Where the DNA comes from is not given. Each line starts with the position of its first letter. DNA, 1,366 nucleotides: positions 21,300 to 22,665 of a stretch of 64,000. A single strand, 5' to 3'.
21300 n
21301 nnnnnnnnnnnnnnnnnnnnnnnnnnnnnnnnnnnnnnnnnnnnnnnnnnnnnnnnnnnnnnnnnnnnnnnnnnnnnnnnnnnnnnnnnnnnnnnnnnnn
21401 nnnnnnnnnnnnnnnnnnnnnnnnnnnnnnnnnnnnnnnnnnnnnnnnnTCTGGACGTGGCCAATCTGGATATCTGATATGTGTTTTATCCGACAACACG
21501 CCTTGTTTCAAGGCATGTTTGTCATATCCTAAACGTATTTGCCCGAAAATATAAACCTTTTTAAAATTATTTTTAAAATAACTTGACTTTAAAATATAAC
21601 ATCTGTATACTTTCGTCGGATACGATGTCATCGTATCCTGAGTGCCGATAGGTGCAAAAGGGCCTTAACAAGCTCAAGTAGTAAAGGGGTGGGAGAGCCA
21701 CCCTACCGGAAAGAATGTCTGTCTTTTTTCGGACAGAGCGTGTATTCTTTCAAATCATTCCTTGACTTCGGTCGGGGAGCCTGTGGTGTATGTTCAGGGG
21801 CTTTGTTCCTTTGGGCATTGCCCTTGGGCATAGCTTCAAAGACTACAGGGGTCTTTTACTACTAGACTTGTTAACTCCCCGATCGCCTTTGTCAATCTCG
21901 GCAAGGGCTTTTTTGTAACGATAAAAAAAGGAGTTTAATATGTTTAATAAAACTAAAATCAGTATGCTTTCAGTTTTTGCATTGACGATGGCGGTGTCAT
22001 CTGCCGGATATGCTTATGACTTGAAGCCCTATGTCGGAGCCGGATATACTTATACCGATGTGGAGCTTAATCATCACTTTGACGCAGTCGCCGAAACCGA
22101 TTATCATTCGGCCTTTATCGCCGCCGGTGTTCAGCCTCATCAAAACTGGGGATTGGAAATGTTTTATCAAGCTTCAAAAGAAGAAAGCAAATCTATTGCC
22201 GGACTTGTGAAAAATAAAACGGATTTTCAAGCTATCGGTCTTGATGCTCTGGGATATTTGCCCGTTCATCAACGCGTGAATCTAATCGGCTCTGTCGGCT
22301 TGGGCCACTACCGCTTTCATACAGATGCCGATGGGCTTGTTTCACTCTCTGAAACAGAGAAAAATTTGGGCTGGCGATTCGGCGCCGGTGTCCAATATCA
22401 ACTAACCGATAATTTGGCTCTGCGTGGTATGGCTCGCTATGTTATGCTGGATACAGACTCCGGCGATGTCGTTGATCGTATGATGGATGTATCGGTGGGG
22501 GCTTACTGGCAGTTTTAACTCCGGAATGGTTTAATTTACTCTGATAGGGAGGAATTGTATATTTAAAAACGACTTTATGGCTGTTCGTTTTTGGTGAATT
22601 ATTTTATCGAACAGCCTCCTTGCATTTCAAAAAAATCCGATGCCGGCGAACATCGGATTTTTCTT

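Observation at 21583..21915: Roughly 300-nt structured RNA with a near-consensus promoter and intrinsic terminator between gyrB and an OMP gene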

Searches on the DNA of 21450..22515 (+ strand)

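Call 4: search_rna_families(source=window, start=21450, end=21960, threshold=evalue, max_evalue=10, show_alignments=4)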
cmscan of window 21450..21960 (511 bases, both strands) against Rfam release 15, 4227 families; matches with E-value up to 10: 2.
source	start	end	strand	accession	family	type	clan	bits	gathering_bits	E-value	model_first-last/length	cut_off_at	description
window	21450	21505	-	RF03286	MIR6146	Gene; miRNA;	-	18.9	59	0.31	1-48/75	3'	MIR6146 microRNA precursor family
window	21861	21960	+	RF02417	VR-RNA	Gene; sRNA;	-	12.3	100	3.9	1-104/397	3'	VR-RNA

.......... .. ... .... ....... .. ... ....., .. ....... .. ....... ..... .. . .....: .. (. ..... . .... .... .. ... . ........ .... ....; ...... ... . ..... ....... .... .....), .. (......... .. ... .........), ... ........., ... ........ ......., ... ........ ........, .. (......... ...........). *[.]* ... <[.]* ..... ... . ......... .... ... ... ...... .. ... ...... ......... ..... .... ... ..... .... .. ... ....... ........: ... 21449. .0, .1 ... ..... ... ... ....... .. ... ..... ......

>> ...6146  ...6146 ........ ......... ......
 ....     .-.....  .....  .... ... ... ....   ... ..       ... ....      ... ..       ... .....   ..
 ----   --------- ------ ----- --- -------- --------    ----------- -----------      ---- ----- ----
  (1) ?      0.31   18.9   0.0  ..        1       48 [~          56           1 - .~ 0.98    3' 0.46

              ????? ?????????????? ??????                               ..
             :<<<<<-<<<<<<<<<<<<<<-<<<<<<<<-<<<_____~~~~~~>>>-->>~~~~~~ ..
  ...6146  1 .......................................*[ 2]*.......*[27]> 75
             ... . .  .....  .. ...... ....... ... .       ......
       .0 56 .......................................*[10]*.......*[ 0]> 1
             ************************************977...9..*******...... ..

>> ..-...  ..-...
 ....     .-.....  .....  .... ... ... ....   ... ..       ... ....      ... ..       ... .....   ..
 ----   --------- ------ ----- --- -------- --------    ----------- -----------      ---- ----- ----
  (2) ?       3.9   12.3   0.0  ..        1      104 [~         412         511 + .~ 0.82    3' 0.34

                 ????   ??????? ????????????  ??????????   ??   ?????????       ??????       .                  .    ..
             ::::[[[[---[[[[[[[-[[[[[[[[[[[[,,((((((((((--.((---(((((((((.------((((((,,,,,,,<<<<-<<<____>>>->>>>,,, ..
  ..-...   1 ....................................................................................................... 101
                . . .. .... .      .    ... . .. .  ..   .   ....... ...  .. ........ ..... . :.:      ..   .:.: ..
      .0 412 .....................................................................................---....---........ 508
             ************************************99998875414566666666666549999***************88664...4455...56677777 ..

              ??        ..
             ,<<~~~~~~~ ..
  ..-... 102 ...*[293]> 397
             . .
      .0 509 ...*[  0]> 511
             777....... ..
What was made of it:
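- On C4 antisense RNA (RF01695): The Rfam c4-a1b1 model itself does not hit the window (call 4).
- On sRNA-Xcc1 (RF02221): The window gives none (call 4).
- The window itself gives no C4, sRNA-Xcc1 or c4-a1b1 hit even at E <= 10 (call 4).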

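Call 67: search_rna_families(sources=[L005, L012, L013, L015, L021, L022, L023, L024, L016], threshold=evalue, max_evalue=1)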
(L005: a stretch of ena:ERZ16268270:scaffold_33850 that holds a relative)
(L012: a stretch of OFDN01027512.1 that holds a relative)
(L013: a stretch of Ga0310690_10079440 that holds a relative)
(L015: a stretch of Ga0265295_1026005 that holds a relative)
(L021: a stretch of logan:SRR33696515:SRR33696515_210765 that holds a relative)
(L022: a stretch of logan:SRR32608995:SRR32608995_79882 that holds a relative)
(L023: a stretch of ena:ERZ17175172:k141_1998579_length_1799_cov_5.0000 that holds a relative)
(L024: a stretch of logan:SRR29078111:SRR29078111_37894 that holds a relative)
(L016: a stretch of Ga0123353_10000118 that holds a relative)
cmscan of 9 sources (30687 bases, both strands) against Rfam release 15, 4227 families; matches with E-value up to 1: 6.
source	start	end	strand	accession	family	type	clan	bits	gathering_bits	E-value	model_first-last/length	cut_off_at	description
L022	2061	2181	-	RF00506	Thr_leader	Cis-reg; leader;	-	35.7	55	0.0029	1-118/118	no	Threonine operon leader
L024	1392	1484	+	RF02221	sRNA-Xcc1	Gene; sRNA;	-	35.7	53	0.0077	1-87/87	no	sRNA-Xcc1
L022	2060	2100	+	RF00506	Thr_leader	Cis-reg; leader;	-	29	55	0.11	77-117/118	no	Threonine operon leader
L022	1358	1450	+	RF02221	sRNA-Xcc1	Gene; sRNA;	-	27.6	53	0.64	1-87/87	no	sRNA-Xcc1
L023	190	287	+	RF01695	C4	Gene; antisense;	CL00128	26.6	45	0.38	1-87/87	no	C4 antisense RNA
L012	1586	1662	+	RF04226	mir-9186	Gene; miRNA;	-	24.9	73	0.95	1-80/80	no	mir-9186 microRNA precursor family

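Call 68: search_rna_families(sources=[L024, L022, L023, L021], threshold=evalue, max_evalue=5, show_alignments=8)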
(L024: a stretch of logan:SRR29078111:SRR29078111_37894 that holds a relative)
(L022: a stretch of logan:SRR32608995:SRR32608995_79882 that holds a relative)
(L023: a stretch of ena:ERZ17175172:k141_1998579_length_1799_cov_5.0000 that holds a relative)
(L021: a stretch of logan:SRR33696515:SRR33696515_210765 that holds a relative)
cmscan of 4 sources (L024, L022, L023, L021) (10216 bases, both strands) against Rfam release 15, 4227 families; matches with E-value up to 5: 8.
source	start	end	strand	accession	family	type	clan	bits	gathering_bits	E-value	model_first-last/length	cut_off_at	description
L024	1392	1484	+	RF02221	sRNA-Xcc1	Gene; sRNA;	-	35.7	53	0.0026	1-87/87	no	sRNA-Xcc1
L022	2061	2181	-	RF00506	Thr_leader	Cis-reg; leader;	-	35.7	55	0.00098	1-118/118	no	Threonine operon leader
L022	2060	2100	+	RF00506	Thr_leader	Cis-reg; leader;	-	29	55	0.037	77-117/118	no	Threonine operon leader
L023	190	287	+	RF01695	C4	Gene; antisense;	CL00128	26.6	45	0.13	1-87/87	no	C4 antisense RNA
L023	196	289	+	RF02221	sRNA-Xcc1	Gene; sRNA;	-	22.9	53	2.8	1-87/87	no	sRNA-Xcc1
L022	1352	1448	+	RF01695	C4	Gene; antisense;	CL00128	22.5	45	1.3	1-87/87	no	C4 antisense RNA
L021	60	152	+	RF02221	sRNA-Xcc1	Gene; sRNA;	-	22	53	4.6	1-87/87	no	sRNA-Xcc1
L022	3045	3115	+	RF01781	ASdes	Gene; sRNA;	-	18.8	40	2.4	1-68/68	no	ASdes TB sRNA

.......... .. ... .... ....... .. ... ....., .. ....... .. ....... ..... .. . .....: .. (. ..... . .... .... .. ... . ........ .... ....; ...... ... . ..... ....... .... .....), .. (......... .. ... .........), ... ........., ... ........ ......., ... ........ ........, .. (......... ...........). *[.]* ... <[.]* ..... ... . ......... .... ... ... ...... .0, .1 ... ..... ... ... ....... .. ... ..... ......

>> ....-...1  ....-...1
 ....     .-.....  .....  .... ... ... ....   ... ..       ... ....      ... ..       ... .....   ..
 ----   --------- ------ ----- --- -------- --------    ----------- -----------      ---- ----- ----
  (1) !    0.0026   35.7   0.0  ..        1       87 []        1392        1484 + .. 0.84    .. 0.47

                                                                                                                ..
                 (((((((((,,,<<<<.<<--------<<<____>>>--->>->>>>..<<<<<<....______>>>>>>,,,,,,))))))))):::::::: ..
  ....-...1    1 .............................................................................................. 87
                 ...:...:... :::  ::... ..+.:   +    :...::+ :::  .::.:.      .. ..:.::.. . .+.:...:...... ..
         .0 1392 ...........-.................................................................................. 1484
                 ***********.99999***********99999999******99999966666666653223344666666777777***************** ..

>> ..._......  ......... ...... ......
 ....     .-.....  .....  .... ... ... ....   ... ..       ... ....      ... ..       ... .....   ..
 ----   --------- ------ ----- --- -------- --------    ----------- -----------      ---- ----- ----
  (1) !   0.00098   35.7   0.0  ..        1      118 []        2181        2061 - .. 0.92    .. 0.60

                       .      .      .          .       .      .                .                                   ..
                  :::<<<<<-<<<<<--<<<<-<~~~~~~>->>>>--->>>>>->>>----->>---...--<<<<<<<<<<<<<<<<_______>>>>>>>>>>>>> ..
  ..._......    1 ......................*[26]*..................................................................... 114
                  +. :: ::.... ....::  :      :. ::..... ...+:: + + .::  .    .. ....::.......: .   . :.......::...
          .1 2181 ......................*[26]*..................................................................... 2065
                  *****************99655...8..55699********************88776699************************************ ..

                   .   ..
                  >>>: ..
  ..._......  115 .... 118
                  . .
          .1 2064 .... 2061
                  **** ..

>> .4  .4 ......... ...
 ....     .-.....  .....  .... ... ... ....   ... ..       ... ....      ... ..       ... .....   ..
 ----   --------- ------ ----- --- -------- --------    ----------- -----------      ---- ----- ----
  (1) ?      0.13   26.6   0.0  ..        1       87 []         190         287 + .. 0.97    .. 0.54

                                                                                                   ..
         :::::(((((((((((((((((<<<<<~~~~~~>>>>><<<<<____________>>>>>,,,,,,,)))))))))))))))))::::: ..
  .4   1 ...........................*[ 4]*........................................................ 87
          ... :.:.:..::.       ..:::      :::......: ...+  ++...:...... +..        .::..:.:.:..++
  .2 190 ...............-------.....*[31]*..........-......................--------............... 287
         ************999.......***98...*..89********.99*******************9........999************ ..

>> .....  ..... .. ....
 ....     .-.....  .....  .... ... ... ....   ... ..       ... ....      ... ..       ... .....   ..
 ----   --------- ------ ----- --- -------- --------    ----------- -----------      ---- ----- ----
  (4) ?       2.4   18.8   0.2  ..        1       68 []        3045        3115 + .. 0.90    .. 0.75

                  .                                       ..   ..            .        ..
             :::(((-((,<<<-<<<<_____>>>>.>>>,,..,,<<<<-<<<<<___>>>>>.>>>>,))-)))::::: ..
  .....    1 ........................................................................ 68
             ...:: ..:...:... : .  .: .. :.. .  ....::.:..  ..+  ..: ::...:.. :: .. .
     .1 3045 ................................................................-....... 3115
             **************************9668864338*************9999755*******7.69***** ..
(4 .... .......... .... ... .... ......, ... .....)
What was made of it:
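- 21780..21849 (+): Hairpin 1. P7 is 21780-21787 with 21842-21849. The conserved internal loop is GUAUGUUCAG (21788-21797) opposite AAAG (21838-21841). P8 (21798-21837) is a variable insertion. It aligns with hairpin 1 of sRNA-Xcc1 in relatives (call 68).
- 21875..21887 (+): Gamma strand (CUCCCCGAUC, 21875-21884), the 3' strand of the closing stem, followed by GCC (an RCC motif, ACC in most relatives). Its 5' part together with the last two bases of a' (AACUCC, 21873-21878) is complementary to the SD region. In the Rfam alignments of relatives, the closing stem is followed by aCC (call 68).
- On C4 antisense RNA (RF01695): Relatives L023 and L022 score 26.6 and 22.5 bits (call 68).
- On sRNA-Xcc1 (RF02221): L024 35.7, L022 27.6, L023 22.9 and L021 22.0 bits, all full-length (calls 67, 68).
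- Closest known: sRNA-Xcc1. Same: It is the best Rfam match: L024 aligns over positions 1-87 at 35.7 bits, E = 0.0026 (call 68).
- L021-L023 give full-length hits to sRNA-Xcc1 or C4 at the same place (calls 67, 68).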

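Call 75: search_dna_similar(query=L022:1340-1470:+, collection=phages, mode=distant, max_evalue=1, max_rows=15)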
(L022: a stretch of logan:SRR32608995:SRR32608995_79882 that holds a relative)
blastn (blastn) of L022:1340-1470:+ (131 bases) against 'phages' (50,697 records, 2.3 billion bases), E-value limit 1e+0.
Records with a match: 2; places in all: 2; records where one place covers at least 80% of the query: 0.
Best place of each record, by identity: 90-95% 2.
By first word of the organism name: Caudoviricetes 2.
By host as written in the record: - 2.
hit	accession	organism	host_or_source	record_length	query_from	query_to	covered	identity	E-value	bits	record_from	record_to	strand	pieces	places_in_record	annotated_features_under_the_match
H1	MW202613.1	Caudoviricetes sp.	Manatee Spring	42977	34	62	22%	93.1%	9e-3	45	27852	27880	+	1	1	none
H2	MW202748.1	Caudoviricetes sp.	Manatee Spring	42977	34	62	22%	93.1%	9e-3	45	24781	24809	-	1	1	none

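Call 76: search_dna_similar(query=window:21612-21915:+, collection=plasmids, mode=distant, max_evalue=1, max_rows=15)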
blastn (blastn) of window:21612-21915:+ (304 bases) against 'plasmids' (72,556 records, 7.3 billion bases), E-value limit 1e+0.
Records with a match: 126; places in all: 189; records where one place covers at least 80% of the query: 0.
Best place of each record, by identity: >=99% 1; 95-99% 3; 90-95% 19; 80-90% 103.
By first word of the organism name: Rhizobium 55; Agrobacterium 42; Methylobacterium 6; Ketogulonicigenium 4; Sinorhizobium 3; Paracoccus 2; Bradyrhizobium 2; Methylocystis 2; Afipia 2; Shinella 2; and 5 more.
By predicted mobility (MOB-suite, as given by PLSDB): conjugative 100; non-mobilizable 25; mobilizable 1.
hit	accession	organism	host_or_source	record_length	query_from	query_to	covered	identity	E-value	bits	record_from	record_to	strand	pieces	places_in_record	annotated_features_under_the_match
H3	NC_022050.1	Paracoccus aminophilus JCM 7686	-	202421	146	191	15%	85.4%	1e-4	54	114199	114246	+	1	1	none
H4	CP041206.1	Rhizobium sp. NIBRBAC000502774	Genome assembly,Coal mine soil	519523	145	187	14%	90.9%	3e-6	59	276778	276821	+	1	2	none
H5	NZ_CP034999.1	Rhizobium acidisoli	Phaseolus vulgaris,root nodule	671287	145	187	14%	88.6%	1e-4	55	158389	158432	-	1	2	none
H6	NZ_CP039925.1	Agrobacterium tumefaciens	-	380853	145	187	14%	88.6%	1e-4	55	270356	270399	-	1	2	none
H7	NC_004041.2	Rhizobium etli CFN 42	-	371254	145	187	14%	88.6%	1e-4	55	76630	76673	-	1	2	none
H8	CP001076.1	Rhizobium etli CIAT 652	-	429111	145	187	14%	88.6%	1e-4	55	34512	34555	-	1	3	putative transcriptional regulator protein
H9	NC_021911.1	Rhizobium etli bv. mimosae str. Mim1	Mimosa affinis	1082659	145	187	14%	88.6%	1e-4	55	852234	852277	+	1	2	record has no annotation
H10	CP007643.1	Rhizobium etli bv. phaseoli str. IE4803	Phaseolus vulgaris,whole organism,nodule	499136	145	187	14%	88.6%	1e-4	55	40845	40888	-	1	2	transcriptional regulator protein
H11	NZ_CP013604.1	Rhizobium sp. N731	Phaseolus vulgaris,Whole ...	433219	145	187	14%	88.6%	1e-4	55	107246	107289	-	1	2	none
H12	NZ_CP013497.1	Rhizobium sp. N621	Phaseolus vulgaris,Whole ...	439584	145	187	14%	88.6%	1e-4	55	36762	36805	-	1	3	none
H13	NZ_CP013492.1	Rhizobium sp. N6212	Phaseolus vulgaris,Whole ...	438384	145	187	14%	88.6%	1e-4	55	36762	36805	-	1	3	none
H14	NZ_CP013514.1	Rhizobium sp. N1314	Phaseolus vulgaris,Whole ...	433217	145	187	14%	88.6%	1e-4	55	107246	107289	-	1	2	none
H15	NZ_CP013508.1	Rhizobium sp. N1341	Phaseolus vulgaris,Whole ...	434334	145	187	14%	88.6%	1e-4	55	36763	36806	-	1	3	none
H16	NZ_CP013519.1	Rhizobium sp. N113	Phaseolus vulgaris,Whole ...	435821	145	187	14%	88.6%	1e-4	55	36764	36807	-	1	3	none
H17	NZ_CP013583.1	Rhizobium phaseoli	Phaseolus vulgaris,Whole ...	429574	145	187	14%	88.6%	1e-4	55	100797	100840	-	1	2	none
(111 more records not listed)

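Call 77: get_annotated_region(hit=H7, flank=2500)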
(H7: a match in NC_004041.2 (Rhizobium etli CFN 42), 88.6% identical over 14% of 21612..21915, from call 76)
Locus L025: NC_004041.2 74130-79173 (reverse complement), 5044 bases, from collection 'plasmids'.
description: Rhizobium etli CFN 42 plasmid p42d, complete sequence
organism: Rhizobium etli CFN 42 (NCBI taxid 347834)
taxonomy: Bacteria; Pseudomonadota; Alphaproteobacteria; Hyphomicrobiales; Rhizobiaceae; Rhizobium; Rhizobium etli; Rhizobium etli CFN 42
host: -; source: -; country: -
typing (MOB-suite, as given by PLSDB): conjugative; replicon rep_cluster_287; relaxase MOBQ; mating-pair formation MPF_T
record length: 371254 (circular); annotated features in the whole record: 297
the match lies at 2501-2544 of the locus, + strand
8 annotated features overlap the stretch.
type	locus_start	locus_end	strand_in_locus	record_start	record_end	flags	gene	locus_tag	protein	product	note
CDS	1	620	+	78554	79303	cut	-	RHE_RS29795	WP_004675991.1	hypothetical protein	-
CDS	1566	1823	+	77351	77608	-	-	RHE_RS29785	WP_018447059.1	hypothetical protein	-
CDS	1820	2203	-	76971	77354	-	-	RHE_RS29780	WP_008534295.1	hypothetical protein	-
CDS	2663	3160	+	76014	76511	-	-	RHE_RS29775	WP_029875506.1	helix-turn-helix transcriptional regulator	-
CDS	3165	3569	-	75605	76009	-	-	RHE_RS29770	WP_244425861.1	hypothetical protein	-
CDS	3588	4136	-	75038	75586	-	-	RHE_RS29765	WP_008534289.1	hypothetical protein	-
CDS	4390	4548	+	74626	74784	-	-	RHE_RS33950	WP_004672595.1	hypothetical protein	-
CDS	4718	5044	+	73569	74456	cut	-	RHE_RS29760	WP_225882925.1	hypothetical protein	-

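Call 78: get_annotated_region(hit=H6, flank=2500)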
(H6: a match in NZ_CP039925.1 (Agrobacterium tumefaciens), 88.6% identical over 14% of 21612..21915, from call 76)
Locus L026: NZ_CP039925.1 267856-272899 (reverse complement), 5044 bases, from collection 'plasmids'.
description: Agrobacterium tumefaciens strain CFBP7129 plasmid pAtCFBP7129b, complete sequence
organism: Agrobacterium tumefaciens (NCBI taxid 358)
taxonomy: Bacteria; Pseudomonadota; Alphaproteobacteria; Hyphomicrobiales; Rhizobiaceae; Agrobacterium; Agrobacterium tumefaciens
host: -; source: -; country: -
typing (MOB-suite, as given by PLSDB): non-mobilizable; mating-pair formation MPF_T
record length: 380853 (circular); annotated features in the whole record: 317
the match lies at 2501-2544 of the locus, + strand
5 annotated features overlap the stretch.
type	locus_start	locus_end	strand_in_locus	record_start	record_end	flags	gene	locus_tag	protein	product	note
CDS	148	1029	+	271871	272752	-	-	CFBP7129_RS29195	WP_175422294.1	AraC family transcriptional regulator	GO:0006355 - regulation of DNA-templated transcription [Evidence IEA]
CDS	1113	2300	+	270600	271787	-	-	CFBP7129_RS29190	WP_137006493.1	MFS transporter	-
CDS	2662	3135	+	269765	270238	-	-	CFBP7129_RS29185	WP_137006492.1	helix-turn-helix transcriptional regulator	-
CDS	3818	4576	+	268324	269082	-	-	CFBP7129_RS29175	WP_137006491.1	AraC family transcriptional regulator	-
CDS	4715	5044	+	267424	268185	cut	-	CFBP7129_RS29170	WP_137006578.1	ATP-binding cassette domain-containing protein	-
